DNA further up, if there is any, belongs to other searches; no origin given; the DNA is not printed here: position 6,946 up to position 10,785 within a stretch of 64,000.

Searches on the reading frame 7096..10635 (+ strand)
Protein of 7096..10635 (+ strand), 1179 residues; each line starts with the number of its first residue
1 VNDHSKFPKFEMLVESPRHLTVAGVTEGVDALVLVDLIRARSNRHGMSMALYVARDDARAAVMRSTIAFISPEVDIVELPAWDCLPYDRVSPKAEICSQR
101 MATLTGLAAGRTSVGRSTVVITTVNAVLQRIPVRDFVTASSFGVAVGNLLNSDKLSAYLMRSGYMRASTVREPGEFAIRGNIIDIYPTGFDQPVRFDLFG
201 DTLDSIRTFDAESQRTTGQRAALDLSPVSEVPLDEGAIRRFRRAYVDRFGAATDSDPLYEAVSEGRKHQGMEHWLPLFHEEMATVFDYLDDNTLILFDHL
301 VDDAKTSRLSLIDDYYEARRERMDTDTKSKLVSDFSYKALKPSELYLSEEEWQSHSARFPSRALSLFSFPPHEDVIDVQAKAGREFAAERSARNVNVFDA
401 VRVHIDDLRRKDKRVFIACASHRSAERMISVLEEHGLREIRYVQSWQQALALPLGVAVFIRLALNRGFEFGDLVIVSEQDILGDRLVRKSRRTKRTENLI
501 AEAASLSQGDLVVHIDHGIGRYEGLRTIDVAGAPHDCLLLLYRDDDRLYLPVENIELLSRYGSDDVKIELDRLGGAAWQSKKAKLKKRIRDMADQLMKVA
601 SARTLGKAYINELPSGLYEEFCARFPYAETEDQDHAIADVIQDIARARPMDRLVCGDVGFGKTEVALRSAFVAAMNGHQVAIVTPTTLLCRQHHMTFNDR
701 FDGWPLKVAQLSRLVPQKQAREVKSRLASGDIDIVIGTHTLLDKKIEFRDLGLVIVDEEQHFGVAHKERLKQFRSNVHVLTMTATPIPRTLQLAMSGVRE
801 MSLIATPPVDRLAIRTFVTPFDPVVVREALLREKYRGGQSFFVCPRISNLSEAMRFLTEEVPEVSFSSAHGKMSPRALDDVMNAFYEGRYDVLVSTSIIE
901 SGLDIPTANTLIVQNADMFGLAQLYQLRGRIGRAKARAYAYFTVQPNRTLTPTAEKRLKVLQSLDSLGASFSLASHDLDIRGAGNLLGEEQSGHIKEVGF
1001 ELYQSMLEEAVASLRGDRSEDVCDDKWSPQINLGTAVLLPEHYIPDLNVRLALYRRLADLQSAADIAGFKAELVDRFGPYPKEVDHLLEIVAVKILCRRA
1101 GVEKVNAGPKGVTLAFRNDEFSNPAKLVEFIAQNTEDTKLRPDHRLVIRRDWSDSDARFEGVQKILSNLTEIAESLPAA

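Call 27: search_protein_families(library=pfam, proteins=[window:7096-10635:+], max_evalue=0.001)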
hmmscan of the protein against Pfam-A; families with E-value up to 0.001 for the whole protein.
window:7096-10635:+ (1179 aa): 7 families
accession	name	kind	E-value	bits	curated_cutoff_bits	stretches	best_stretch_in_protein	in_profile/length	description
PF03461.20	TRCF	-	1.5e-27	96.2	25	1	1035-1126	3-94/95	TRCF domain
PF00271.37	Helicase_C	-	1e-22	80.9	23.5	1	830-935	10-110/110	Helicase conserved C-terminal domain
PF00270.35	DEAD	-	1.2e-21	77.6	26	1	631-792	2-165/167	DEAD/DEAH box helicase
PF17757.6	UvrB_inter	-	2.5e-20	72.8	22.9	1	145-229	4-89/91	UvrB interaction domain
PF02559.22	CarD_TRCF_RID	-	1.4e-19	70.3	23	1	506-561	1-56/57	CarD-like/TRCF RID domain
PF04851.21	ResIII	-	3.8e-08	33.8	22.5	1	631-786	6-162/164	Type III restriction enzyme, res subunit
PF14814.11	UB2H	-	0.00013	22.3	27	1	146-193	3-50/85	Bifunctional transglycosylase second domain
